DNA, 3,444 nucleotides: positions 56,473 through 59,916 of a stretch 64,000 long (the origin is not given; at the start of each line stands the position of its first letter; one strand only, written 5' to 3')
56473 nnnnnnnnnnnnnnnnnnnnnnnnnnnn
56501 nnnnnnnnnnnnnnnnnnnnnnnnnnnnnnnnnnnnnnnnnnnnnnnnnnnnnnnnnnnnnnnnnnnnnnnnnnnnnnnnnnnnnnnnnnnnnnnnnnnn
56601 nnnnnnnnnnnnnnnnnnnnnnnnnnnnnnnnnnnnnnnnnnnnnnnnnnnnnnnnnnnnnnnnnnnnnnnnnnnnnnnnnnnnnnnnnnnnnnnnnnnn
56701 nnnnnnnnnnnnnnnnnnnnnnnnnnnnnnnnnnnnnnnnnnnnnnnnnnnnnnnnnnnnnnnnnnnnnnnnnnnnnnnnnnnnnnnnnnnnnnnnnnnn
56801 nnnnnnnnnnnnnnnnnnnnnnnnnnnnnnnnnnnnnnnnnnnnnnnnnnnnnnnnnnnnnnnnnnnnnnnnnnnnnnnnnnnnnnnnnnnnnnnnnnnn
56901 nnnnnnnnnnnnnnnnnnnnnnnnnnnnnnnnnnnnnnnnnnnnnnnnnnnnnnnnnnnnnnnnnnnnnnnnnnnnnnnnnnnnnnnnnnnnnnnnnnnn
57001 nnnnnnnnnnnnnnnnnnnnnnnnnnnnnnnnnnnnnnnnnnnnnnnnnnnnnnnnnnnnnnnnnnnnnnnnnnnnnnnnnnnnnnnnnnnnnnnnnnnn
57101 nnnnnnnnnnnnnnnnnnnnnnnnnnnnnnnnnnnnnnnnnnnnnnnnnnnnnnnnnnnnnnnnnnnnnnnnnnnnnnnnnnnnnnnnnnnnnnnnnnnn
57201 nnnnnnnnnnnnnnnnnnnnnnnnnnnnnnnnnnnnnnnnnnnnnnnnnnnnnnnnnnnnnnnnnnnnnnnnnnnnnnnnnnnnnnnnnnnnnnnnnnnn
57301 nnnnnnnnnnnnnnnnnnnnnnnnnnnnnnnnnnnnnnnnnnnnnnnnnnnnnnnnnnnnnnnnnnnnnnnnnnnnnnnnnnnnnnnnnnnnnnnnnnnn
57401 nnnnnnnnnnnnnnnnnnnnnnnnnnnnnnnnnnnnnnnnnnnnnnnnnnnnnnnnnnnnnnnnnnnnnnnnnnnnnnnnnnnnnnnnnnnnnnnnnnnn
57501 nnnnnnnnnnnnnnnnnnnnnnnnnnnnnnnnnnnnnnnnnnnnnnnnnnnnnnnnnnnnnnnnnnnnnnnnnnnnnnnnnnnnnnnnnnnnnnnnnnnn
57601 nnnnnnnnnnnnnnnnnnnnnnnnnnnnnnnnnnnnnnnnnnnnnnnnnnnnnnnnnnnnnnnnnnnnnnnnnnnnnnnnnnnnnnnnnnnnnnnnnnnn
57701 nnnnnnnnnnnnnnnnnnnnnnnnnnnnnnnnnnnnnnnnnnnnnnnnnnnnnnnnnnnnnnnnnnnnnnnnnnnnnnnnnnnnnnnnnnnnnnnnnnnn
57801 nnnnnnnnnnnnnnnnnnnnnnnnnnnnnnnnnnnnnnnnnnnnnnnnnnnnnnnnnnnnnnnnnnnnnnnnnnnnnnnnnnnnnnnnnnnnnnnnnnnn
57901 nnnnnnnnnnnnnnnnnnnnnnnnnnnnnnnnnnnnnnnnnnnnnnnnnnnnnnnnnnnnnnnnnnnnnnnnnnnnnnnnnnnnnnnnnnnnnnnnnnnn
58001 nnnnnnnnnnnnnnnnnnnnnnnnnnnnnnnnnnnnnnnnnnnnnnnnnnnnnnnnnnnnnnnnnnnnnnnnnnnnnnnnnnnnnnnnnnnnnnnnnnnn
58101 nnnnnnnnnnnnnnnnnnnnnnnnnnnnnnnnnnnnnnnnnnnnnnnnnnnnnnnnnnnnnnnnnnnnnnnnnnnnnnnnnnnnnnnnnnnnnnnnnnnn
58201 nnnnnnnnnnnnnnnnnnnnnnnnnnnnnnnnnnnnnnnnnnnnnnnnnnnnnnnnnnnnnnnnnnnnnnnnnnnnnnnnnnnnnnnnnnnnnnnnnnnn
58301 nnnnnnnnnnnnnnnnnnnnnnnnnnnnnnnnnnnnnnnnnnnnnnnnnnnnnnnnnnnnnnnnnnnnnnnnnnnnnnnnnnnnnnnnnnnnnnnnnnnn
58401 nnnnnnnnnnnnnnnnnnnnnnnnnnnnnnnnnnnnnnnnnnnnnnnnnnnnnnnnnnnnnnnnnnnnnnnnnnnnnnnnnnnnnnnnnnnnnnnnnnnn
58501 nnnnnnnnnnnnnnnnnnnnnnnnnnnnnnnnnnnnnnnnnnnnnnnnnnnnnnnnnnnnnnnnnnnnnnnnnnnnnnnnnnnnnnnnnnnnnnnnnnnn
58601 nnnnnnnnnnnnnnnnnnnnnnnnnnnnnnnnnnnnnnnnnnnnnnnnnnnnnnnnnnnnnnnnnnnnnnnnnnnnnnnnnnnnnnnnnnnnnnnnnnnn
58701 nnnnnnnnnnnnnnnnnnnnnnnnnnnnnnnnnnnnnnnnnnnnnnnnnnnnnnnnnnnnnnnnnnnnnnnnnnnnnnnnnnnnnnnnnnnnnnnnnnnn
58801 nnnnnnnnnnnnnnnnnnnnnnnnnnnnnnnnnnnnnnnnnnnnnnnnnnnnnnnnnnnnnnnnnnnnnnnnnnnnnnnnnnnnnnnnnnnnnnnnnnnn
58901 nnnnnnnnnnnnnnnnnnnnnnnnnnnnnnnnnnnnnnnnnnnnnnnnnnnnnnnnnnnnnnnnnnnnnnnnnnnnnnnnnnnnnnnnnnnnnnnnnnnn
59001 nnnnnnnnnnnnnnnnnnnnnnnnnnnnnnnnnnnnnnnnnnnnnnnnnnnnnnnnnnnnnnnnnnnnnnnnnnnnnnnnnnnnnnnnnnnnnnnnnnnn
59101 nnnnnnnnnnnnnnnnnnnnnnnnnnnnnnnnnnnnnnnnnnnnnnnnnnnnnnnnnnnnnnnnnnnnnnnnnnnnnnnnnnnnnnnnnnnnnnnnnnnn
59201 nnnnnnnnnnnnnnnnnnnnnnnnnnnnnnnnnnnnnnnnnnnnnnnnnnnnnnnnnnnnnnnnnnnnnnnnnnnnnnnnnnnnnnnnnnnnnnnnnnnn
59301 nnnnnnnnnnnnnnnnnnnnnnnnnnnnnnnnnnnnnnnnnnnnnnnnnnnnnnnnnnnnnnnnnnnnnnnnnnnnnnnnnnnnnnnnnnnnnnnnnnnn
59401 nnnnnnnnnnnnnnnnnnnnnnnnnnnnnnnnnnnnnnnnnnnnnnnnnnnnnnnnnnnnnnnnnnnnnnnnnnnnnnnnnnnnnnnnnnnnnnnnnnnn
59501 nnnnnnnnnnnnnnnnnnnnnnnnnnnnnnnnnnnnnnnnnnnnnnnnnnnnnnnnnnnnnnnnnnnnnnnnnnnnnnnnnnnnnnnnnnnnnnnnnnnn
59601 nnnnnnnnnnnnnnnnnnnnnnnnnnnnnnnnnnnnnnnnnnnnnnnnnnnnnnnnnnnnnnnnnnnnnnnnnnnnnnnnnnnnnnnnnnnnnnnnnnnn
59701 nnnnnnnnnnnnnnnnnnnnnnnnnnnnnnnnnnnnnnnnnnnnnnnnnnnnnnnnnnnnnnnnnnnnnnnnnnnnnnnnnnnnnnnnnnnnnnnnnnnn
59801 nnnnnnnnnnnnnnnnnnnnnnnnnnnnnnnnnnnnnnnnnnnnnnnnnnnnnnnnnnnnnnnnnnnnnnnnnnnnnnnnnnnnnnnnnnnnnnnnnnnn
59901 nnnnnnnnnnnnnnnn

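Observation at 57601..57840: Two divergent secreted-protein genes carry mirror-image copies of the same 62-nt upstream module with 11-nt-phased GTTG repeats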

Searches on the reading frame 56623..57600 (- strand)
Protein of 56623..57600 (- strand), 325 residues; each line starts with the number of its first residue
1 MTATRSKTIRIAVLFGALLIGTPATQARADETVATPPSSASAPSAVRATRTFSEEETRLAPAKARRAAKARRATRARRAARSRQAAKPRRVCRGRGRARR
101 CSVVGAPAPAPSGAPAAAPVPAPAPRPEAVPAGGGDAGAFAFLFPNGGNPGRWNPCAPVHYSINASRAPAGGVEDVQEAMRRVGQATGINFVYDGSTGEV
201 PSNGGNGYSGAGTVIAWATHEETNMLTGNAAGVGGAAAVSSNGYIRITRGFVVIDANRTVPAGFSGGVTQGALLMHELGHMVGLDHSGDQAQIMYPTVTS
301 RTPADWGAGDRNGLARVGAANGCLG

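Call 6: search_protein_families(library=pfam, proteins=[window:56623-57600:-], max_evalue=0.01)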
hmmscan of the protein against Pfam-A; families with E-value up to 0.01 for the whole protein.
window:56623-57600:- (325 aa): 2 families
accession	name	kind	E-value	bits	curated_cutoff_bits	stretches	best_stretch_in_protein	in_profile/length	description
PF00413.30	Peptidase_M10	-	1.6e-07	31.8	24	1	265-301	103-139/159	Matrixin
PF10462.15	Peptidase_M66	-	0.004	16.6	20.6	1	267-307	189-233/306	Peptidase M66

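Call 8: find_homologous_proteins(query=window:56623-57600:-)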
Query window:56623-57600:- (325 aa): 45 proteins with E <= 0.001 among 8000 candidates.
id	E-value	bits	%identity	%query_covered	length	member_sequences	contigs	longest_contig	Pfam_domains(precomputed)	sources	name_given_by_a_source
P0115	6.0e-125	435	69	100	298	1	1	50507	PF00413.31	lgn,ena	-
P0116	1.6e-119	417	78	72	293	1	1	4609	PF00413.31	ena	-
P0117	5.6e-113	396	75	72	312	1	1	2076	PF00413.31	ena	-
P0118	4.1e-108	380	69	73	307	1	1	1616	PF00413.31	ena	-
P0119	7.5e-105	369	65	82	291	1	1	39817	PF00413.31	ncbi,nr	ncbi:MAG TPA: matrixin family metalloprotease [Acidimicrobiales bacterium]|nr:matrixin family metall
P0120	6.5e-102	359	61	100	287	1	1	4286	PF00413.31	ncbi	ncbi:MAG: matrixin family metalloprotease, partial [Acidimicrobiales bacterium]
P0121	2.2e-92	328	61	72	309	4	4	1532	PF00413.31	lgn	-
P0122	4.0e-89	317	63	72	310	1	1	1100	PF00413.31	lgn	-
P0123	5.7e-89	317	51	98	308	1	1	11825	PF00413.31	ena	-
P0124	8.9e-86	306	56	73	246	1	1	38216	PF00413.31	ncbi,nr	ncbi:MAG: matrixin family metalloprotease [Actinobacteria bacterium]|nr:matrixin family metalloprote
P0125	2.5e-49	186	52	60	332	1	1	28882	PF00413.31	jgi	jgi:hypothetical protein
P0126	3.8e-41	160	45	58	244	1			PF00413.31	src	-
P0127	1.3e-40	158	50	54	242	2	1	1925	PF00413.31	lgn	-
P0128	5.2e-40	156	47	56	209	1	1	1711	PF00413.31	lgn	-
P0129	4.2e-39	153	46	58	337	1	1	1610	PF00413.31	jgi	jgi:hypothetical protein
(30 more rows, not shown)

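Call 23: find_encoding_contigs(protein=P0124, flank=3000, max_places=1)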
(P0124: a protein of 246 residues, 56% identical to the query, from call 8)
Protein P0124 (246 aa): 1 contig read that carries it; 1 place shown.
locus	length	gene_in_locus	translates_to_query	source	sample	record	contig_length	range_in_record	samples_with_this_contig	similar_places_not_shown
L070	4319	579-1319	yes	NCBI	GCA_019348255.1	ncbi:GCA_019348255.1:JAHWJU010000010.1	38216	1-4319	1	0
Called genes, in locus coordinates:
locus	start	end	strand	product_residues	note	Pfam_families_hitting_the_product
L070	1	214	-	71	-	?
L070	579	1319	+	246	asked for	PF00413:Peptidase_M10 (weak)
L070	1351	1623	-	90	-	PF01037:AsnC_trans_reg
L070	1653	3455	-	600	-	PF17297:PEPCK_N, PF00821:PEPCK_GTP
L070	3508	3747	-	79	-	-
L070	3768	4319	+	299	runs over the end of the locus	PF00586:AIRS, PF02769:AIRS_C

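Call 24: find_encoding_contigs(protein=P0123, flank=3000, max_places=1)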
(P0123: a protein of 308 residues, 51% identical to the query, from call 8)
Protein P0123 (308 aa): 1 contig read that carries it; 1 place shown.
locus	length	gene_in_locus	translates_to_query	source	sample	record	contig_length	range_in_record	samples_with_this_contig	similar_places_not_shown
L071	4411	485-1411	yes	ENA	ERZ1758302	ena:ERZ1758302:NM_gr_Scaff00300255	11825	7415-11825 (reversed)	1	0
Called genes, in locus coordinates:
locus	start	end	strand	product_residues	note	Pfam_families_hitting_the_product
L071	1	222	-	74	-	?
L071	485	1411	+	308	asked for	PF00413:Peptidase_M10 (weak)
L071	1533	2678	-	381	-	PF02771:Acyl-CoA_dh_N, PF02770:Acyl-CoA_dh_M, PF00441:Acyl-CoA_dh_1, PF08028:Acyl-CoA_dh_2 (weak)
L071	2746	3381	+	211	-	PF00753:Lactamase_B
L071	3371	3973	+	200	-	PF00881:Nitroreductase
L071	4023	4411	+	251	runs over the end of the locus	PF02463:SMC_N (faint), PF00005:ABC_tran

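Call 50: find_encoding_contigs(protein=P0125, flank=2500, max_places=1)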
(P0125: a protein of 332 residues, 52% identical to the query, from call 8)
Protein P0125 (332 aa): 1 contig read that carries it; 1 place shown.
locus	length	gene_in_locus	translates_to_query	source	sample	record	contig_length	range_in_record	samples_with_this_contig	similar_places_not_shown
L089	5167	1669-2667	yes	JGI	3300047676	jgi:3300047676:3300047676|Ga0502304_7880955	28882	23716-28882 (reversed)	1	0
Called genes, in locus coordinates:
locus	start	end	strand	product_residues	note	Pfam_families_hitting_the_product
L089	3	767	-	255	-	?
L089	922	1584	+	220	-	PF00072:Response_reg, PF00196:GerE, PF08281:Sigma70_r4_2 (weak)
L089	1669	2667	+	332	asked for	PF00413:Peptidase_M10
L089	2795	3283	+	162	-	PF05130:FlgN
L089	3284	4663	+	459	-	PF00460:Flg_bb_rod, PF22638:FlgK_D1, PF06429:Flg_bbr_C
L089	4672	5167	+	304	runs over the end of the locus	PF00669:Flagellin_N, PF00700:Flagellin_C (weak)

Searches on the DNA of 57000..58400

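Call 5: search_rna_families(source=window, start=57000, end=58400, threshold=evalue, max_evalue=10)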
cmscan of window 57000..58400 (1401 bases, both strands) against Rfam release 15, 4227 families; matches with E-value up to 10: 1.
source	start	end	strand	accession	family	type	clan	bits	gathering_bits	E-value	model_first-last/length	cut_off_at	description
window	58047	58123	-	RF03418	mir-3198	Gene; miRNA;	-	18.6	91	2.5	1-80/80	no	mir-3198 microRNA precursor family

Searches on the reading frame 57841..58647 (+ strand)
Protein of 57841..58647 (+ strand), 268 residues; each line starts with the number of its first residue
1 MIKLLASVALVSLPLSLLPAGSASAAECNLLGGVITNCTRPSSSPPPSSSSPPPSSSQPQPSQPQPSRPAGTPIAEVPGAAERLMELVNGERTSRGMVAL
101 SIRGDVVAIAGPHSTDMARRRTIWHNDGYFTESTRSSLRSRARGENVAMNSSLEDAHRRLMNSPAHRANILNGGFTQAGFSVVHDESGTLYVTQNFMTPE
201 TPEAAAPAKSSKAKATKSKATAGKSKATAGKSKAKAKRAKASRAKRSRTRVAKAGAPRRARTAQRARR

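Call 6: search_protein_families(library=pfam, proteins=[window:57841-58647:+], max_evalue=0.01)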
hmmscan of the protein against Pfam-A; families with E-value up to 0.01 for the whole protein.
window:57841-58647:+ (268 aa): 1 family
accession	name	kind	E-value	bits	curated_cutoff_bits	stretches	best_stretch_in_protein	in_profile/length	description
PF00188.32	CAP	-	1.2e-13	52.4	21.1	1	86-196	2-117/117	Cysteine-rich secretory protein family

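Call 7: find_homologous_proteins(query=window:57841-58647:+)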
Query window:57841-58647:+ (268 aa): 114 proteins with E <= 0.001 among 8000 candidates.
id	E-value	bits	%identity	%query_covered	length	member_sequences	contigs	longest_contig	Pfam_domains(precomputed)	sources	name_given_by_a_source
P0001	5.4e-162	555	100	100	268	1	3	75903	PF00188.33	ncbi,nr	ncbi:MAG: CAP domain-containing protein [Actinomycetota bacterium]|nr:CAP domain-containing protein 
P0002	5.8e-104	365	71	99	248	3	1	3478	PF00188.33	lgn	-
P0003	3.3e-99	349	74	84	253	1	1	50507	PF00188.33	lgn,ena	-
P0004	9.9e-88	312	65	85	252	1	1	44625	PF00188.33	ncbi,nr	ncbi:MAG TPA: CAP domain-containing protein [Acidimicrobiales bacterium]|nr:CAP domain-containing pr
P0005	1.4e-85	305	67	72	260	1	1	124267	PF00188.33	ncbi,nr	ncbi:MAG TPA: CAP domain-containing protein [Acidimicrobiales bacterium]|nr:CAP domain-containing pr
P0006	2.7e-81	291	56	98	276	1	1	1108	PF00188.33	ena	-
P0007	1.2e-78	282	66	81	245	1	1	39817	PF00188.33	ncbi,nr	ncbi:MAG TPA: CAP domain-containing protein [Acidimicrobiales bacterium]|nr:CAP domain-containing pr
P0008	6.1e-75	270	58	81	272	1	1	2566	PF00188.33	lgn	-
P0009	1.6e-74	268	60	84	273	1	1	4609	PF00188.33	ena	-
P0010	5.8e-69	250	56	77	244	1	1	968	PF00188.33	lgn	-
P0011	8.2e-66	240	52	98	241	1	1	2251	PF04625.18,PF00188.33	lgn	-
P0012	6.0e-63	231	56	84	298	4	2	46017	PF00188.33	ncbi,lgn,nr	ncbi:MAG: CAP domain-containing protein [Actinomycetota bacterium]|nr:CAP domain-containing protein 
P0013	6.8e-61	224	55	82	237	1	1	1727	PF00188.33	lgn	-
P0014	1.6e-60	223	80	43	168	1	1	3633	PF00188.33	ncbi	-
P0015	2.1e-60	222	54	82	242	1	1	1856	PF00188.33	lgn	-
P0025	2.2e-50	189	49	76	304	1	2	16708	PF00188.33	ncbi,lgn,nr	ncbi:MAG: CAP domain-containing protein [Actinomycetota bacterium]|nr:CAP domain-containing protein 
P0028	2.1e-47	180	48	74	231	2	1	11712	PF00188.33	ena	-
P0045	6.9e-37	145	57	46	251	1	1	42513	PF00188.33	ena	-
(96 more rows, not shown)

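Call 9: find_encoding_contigs(protein=P0003, flank=3000, max_places=2)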
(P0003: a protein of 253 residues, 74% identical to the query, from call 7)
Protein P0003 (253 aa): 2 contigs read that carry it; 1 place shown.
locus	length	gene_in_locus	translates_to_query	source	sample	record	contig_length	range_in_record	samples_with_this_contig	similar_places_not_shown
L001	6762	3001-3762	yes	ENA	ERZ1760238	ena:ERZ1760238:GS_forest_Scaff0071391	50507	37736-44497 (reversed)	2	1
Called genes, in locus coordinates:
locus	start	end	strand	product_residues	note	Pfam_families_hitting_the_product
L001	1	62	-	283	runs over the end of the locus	PF03009:GDPD, PF13653:GDPD_2 (weak)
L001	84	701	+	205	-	-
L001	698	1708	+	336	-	PF21686:LigD_Prim-Pol, PF01896:DNA_primase_S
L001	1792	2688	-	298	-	PF00413:Peptidase_M10 (weak)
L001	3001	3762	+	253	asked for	PF00188:CAP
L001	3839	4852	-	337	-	PF00294:PfkB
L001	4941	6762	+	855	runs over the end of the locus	PF17900:Peptidase_M1_N, PF01433:Peptidase_M1, PF11838:ERAP1_C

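Call 10: find_encoding_contigs(protein=P0007, flank=3000, max_places=2)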
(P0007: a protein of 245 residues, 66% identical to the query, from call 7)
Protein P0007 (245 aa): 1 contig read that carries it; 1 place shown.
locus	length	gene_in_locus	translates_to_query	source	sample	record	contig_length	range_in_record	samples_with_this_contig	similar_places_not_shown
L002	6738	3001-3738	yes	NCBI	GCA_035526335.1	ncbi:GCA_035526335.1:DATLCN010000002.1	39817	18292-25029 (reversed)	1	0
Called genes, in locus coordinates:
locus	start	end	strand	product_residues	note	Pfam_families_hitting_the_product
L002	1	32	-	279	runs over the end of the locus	PF03009:GDPD, PF13653:GDPD_2 (weak)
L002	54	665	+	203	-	-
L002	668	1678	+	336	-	PF21686:LigD_Prim-Pol, PF01896:DNA_primase_S (weak)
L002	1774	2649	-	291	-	PF00413:Peptidase_M10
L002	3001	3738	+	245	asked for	PF00188:CAP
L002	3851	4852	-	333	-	PF00294:PfkB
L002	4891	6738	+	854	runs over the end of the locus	PF17900:Peptidase_M1_N, PF01433:Peptidase_M1, PF11838:ERAP1_C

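Call 11: find_encoding_contigs(protein=P0009, flank=3000, max_places=2)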
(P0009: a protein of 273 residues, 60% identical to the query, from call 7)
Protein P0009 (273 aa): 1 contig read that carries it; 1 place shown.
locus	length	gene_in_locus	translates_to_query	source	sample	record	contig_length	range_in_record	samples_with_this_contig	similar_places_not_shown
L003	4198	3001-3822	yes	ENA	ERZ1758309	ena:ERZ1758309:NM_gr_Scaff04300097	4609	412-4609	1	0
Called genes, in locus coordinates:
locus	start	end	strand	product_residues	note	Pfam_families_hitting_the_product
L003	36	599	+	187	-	PF14081:DUF4262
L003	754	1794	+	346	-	PF21088:MS_channel_1st, PF00924:MS_channel_2nd, PF21082:MS_channel_3rd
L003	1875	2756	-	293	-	PF00413:Peptidase_M10 (weak)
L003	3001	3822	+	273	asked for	PF00188:CAP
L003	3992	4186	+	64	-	-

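Call 12: find_encoding_contigs(protein=P0004, flank=3000, max_places=2)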
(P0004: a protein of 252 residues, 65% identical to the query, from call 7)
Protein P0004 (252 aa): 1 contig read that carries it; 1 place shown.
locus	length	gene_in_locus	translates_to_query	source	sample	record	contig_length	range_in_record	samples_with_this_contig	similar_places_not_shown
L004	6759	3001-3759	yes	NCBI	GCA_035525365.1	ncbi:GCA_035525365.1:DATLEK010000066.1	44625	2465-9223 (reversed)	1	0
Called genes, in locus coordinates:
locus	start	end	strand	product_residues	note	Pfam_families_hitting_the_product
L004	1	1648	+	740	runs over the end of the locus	PF13328:HD_4, PF01966:HD, PF04607:RelA_SpoT, PF02824:TGS, PF19296:RelA_AH, PF28438:RelA_RIS, PF01842:ACT, PF13291:ACT_4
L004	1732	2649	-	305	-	-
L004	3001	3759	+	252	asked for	PF00188:CAP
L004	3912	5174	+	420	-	PF13393:tRNA-synt_His, PF00587:tRNA-synt_2b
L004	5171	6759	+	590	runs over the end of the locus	PF01336:tRNA_anti-codon, PF00152:tRNA-synt_2, PF02938:GAD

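Call 21: find_encoding_contigs(protein=P0012, flank=3000, max_places=1)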
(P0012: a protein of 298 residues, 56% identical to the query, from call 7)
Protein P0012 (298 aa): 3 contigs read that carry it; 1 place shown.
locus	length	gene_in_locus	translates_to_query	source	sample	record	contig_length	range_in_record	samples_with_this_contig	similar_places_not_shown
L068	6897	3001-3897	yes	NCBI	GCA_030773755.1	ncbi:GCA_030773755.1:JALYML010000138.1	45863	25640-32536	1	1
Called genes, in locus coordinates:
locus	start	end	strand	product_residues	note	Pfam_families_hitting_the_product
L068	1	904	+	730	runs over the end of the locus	PF04879:Molybdop_Fe4S4, PF00384:Molybdopterin, PF01568:Molydop_binding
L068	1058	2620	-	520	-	-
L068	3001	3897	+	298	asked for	PF00188:CAP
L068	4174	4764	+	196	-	PF01872:RibD_C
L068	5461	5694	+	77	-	PF02604:PhdYeFM_antitox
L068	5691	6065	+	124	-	PF01850:PIN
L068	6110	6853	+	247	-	PF00005:ABC_tran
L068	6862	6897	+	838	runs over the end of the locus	PF02687:FtsX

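Call 22: find_encoding_contigs(protein=P0025, flank=3000, max_places=1)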
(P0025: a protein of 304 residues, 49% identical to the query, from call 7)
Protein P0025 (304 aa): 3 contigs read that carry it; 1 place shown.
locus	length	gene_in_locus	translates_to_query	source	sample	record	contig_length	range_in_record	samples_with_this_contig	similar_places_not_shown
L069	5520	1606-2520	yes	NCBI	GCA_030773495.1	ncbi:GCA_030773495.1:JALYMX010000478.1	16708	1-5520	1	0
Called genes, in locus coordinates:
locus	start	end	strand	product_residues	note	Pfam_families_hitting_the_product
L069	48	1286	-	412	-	-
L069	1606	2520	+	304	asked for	PF00188:CAP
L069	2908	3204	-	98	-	-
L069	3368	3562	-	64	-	-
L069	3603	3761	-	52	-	-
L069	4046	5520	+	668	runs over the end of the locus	PF07730:HisKA_3, PF02518:HATPase_c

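Call 51: find_encoding_contigs(protein=P0045, flank=2500, max_places=1)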
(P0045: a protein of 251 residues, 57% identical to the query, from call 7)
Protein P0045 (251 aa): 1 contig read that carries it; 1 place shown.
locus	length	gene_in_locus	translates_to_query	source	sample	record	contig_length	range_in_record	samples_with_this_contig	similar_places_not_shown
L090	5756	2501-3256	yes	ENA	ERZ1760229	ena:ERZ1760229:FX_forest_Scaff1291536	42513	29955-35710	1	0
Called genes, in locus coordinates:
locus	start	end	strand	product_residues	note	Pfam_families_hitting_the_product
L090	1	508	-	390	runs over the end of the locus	PF00346:Complex1_49kDa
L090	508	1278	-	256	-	PF00329:Complex1_30kDa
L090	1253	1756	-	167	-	PF01058:Oxidored_q6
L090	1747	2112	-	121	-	PF00507:Oxidored_q4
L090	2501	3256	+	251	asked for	PF00188:CAP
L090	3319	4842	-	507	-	PF00361:Proton_antipo_M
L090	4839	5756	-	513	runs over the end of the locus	PF00361:Proton_antipo_M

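Call 52: find_encoding_contigs(protein=P0028, flank=2500, max_places=1)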
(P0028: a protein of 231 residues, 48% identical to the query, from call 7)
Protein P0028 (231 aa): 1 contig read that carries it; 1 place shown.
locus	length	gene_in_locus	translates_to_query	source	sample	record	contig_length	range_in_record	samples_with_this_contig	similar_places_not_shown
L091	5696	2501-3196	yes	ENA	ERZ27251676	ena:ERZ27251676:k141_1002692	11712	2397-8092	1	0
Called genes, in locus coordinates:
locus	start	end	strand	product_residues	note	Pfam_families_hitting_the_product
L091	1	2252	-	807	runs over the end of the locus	PF00989:PAS (weak), PF08447:PAS_3, PF08448:PAS_4 (weak), PF00512:HisKA, PF02518:HATPase_c, PF00072:Response_reg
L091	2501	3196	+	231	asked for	PF00188:CAP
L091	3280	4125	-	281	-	PF00072:Response_reg, PF01627:Hpt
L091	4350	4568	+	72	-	-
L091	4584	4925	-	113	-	PF00543:P-II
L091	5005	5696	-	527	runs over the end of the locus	PF00909:Ammonium_transp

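Call 57: find_encoding_contigs(protein=P0001, flank=1000, max_places=3)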
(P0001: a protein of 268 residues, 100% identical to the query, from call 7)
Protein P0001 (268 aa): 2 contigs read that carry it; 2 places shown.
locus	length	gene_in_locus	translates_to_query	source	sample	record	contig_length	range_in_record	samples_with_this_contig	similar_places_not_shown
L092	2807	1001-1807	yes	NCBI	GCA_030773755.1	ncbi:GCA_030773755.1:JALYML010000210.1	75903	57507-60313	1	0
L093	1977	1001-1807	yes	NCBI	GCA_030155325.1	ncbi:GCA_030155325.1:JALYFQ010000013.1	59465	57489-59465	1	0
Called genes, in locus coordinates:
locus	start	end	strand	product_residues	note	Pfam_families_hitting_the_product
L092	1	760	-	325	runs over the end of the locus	-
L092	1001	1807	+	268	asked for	PF00188:CAP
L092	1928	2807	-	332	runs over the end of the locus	PF00294:PfkB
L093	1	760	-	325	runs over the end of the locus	-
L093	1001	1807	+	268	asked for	PF00188:CAP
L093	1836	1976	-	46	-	?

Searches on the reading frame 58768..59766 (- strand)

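Call 49: search_protein_families(library=pfam, proteins=[window:58768-59766:-], max_evalue=0.001)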
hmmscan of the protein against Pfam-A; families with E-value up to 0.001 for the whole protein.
window:58768-59766:- (332 aa): 1 family
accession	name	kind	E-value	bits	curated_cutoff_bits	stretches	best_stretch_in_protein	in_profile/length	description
PF00294.29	PfkB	-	1.2e-51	176.4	25.8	1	55-316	31-296/302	pfkB family carbohydrate kinase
